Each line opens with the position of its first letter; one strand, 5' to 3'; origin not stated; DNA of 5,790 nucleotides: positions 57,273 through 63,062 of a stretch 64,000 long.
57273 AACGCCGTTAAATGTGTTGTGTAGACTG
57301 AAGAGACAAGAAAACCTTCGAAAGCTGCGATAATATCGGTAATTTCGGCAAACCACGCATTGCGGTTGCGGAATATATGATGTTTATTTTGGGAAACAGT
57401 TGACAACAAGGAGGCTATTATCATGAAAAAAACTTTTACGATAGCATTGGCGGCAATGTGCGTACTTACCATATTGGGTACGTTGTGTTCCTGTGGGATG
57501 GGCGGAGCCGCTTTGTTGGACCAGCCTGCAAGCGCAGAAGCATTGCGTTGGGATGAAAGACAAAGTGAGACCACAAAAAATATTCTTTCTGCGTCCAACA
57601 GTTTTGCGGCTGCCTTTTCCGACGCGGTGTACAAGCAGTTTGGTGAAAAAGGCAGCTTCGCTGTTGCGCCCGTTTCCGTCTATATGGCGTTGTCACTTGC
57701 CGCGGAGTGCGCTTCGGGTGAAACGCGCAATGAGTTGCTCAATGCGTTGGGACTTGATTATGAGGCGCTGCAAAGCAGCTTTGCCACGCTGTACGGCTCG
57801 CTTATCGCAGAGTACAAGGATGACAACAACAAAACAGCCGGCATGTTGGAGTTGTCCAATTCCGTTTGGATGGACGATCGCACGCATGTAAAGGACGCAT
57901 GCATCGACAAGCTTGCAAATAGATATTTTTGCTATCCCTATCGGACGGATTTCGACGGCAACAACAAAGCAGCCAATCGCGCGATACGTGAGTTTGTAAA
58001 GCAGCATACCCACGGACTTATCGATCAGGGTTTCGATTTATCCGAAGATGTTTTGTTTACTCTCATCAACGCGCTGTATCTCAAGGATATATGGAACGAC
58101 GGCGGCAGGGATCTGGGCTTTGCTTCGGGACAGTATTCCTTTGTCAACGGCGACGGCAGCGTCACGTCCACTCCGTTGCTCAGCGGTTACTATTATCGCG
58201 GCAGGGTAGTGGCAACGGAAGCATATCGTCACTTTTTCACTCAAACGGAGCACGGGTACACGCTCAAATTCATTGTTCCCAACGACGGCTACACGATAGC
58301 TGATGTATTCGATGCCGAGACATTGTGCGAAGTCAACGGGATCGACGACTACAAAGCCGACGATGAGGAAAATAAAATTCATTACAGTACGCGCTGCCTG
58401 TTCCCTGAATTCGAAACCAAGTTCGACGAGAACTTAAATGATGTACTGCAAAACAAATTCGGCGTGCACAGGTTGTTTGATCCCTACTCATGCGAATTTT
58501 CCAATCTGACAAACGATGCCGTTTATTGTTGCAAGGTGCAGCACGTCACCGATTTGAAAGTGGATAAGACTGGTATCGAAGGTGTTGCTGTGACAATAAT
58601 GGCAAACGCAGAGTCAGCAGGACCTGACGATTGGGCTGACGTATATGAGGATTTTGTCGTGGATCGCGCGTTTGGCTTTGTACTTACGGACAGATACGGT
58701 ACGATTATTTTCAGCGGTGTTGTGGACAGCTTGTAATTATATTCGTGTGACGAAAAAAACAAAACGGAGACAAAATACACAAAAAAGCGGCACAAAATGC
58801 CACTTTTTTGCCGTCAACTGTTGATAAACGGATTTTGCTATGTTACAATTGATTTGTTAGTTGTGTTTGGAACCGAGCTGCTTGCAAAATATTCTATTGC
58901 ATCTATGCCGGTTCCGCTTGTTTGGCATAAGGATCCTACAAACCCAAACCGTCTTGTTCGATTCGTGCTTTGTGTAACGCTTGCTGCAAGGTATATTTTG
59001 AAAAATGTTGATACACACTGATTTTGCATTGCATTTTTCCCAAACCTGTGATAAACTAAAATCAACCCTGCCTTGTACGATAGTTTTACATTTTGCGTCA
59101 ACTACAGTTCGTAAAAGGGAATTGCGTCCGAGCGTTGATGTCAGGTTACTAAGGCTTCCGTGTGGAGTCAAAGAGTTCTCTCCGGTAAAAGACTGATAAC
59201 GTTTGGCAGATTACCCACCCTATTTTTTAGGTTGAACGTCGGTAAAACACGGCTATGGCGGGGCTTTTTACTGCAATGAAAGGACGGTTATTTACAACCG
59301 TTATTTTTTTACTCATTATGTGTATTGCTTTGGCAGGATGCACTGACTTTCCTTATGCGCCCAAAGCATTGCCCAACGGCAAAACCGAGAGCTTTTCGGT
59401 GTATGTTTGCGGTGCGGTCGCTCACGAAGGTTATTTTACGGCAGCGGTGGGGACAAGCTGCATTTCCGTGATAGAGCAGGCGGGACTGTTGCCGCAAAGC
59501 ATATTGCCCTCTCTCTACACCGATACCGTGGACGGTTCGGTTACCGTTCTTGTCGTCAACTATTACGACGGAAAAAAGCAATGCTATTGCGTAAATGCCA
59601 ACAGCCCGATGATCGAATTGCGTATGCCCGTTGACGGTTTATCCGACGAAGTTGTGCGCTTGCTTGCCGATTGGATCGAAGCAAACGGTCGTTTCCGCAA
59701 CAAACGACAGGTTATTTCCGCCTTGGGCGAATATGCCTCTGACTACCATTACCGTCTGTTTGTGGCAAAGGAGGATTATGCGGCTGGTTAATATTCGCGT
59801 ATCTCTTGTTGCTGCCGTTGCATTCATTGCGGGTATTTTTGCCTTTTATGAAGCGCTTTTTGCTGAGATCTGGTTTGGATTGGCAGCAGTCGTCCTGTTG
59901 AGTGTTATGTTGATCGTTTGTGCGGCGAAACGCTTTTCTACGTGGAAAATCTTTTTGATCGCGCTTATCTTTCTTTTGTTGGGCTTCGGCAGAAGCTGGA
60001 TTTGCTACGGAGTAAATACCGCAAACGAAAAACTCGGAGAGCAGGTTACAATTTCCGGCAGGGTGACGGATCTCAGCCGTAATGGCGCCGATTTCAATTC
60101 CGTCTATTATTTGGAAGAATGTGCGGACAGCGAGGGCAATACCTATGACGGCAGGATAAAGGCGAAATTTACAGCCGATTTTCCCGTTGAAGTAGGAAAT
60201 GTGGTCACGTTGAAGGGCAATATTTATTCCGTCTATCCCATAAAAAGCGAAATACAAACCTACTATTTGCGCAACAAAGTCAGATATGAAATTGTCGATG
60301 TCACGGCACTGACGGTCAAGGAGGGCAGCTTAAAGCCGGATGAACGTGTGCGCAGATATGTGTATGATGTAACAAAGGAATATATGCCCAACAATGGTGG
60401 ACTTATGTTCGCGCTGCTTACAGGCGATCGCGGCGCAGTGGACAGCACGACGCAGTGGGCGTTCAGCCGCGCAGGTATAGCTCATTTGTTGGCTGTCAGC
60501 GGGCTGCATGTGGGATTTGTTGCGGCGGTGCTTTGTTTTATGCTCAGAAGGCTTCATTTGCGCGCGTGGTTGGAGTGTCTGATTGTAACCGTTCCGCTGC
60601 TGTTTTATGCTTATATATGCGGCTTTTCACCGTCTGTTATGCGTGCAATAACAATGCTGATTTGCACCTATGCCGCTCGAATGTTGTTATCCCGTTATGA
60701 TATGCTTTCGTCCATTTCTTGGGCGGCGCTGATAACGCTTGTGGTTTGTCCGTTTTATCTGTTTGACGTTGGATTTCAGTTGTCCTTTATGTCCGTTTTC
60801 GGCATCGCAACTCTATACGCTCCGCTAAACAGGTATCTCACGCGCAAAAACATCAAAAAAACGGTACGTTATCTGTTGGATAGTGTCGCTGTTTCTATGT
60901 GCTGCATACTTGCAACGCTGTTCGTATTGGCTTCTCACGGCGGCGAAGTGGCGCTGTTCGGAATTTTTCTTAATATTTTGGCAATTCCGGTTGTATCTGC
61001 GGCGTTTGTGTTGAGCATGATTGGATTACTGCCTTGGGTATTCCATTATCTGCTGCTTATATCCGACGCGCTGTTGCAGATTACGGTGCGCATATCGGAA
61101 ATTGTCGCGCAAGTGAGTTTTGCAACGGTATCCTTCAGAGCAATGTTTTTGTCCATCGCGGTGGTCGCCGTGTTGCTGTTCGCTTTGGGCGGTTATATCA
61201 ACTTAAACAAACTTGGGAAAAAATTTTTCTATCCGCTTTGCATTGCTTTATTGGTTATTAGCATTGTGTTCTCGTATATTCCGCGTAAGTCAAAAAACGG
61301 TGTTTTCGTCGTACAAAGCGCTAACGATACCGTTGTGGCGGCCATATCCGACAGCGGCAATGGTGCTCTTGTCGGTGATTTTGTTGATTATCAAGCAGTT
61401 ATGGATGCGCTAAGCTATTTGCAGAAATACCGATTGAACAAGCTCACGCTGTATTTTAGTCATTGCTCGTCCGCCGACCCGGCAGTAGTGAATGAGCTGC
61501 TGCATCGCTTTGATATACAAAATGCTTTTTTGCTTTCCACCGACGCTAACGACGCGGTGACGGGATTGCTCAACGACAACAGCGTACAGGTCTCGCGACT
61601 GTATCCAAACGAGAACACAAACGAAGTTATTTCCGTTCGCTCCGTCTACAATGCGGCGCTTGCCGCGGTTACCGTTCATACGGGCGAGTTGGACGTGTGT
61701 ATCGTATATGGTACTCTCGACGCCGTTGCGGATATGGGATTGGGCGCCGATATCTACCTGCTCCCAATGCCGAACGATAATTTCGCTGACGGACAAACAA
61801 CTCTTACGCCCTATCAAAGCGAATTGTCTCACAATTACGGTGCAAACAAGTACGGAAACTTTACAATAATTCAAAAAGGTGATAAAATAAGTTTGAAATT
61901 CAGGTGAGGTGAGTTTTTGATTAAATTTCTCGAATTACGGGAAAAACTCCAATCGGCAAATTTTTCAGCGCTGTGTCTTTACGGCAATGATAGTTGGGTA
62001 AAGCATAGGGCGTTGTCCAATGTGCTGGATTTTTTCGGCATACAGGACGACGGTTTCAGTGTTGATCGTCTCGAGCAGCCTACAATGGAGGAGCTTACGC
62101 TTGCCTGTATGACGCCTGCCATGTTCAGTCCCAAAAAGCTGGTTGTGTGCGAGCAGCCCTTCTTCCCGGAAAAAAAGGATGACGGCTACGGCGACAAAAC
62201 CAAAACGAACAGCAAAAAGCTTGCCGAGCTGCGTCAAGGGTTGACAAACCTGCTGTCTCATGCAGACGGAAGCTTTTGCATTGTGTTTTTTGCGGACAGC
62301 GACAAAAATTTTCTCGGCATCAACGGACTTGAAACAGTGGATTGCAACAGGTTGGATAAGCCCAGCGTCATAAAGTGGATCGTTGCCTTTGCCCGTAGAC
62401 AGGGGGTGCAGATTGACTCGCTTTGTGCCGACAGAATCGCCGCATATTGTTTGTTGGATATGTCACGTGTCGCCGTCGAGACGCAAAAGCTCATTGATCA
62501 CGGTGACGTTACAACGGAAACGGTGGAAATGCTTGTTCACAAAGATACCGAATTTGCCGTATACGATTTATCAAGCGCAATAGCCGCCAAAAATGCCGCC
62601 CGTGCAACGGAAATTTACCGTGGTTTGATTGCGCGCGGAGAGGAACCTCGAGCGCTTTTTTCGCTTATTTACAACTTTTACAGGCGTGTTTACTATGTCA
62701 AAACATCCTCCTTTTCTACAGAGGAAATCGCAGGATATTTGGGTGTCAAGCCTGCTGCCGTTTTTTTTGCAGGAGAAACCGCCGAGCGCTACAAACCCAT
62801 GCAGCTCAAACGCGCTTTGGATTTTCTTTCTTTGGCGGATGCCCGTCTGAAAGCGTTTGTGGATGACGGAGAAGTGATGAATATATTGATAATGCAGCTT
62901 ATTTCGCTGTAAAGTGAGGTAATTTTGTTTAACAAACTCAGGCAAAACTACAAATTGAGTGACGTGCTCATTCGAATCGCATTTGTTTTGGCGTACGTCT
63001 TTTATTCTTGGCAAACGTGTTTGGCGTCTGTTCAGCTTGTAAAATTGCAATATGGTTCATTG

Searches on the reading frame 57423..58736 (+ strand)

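Call 84: search_protein_families(library=pfam, proteins=[window:57423-58736:+], max_evalue=0.00001)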
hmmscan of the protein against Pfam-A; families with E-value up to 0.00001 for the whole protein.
window:57423-58736:+ (437 aa): 1 family
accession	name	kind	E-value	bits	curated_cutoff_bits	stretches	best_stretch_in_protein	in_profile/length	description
PF00079.25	Serpin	-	8.3e-38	131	27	1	57-434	2-367/370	Serpin (serine protease inhibitor)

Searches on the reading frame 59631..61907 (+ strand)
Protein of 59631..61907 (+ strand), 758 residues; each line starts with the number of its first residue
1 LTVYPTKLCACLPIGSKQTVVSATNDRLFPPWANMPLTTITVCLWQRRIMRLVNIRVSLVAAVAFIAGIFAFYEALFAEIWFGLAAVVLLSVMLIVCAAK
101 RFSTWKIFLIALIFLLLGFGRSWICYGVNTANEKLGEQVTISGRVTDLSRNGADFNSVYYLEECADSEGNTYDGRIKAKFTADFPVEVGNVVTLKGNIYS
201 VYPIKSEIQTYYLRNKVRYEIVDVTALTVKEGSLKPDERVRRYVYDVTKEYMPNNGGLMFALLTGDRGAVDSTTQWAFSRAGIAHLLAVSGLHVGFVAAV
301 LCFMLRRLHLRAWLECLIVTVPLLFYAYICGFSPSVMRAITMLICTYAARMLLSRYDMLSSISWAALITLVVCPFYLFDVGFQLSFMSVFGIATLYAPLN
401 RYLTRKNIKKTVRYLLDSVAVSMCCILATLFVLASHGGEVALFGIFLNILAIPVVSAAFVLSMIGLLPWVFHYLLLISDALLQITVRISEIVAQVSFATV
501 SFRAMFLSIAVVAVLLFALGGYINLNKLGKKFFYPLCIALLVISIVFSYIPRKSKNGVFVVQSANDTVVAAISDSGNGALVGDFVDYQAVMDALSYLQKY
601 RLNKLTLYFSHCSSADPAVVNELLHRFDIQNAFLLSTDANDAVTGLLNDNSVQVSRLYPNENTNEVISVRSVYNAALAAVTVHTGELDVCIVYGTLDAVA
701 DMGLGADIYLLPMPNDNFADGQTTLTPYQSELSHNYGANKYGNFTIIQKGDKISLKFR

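Call 84: search_protein_families(library=pfam, proteins=[window:59631-61907:+], max_evalue=0.00001)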
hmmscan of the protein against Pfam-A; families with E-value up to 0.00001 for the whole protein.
window:59631-61907:+ (758 aa): 2 families
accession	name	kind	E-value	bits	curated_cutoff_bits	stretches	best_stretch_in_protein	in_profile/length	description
PF03772.21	Competence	-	1.1e-52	179.5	23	1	262-522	1-265/270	Competence protein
PF13567.11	DUF4131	-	1.4e-06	28.5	31.6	1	80-203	5-135/165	Domain of unknown function (DUF4131)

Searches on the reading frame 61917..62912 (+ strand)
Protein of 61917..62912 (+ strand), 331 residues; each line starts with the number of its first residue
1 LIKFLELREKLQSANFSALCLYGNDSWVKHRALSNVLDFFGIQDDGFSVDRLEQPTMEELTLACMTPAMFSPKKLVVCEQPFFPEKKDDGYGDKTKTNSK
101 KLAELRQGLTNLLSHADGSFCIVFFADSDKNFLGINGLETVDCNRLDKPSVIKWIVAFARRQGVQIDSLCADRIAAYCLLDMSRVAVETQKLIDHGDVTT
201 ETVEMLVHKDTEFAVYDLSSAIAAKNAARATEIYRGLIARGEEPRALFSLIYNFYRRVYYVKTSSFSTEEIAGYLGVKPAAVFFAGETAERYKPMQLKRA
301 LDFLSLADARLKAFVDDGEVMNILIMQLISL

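Call 84: search_protein_families(library=pfam, proteins=[window:61917-62912:+], max_evalue=0.00001)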
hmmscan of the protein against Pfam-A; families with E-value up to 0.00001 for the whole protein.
window:61917-62912:+ (331 aa): 1 family
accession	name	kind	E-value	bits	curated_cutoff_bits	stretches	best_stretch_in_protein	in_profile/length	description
PF21694.2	DNA_pol3_delta_C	-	7.5e-15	55.4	27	1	214-326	3-119/121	DNA polymerase III delta subunit, C-terminal domain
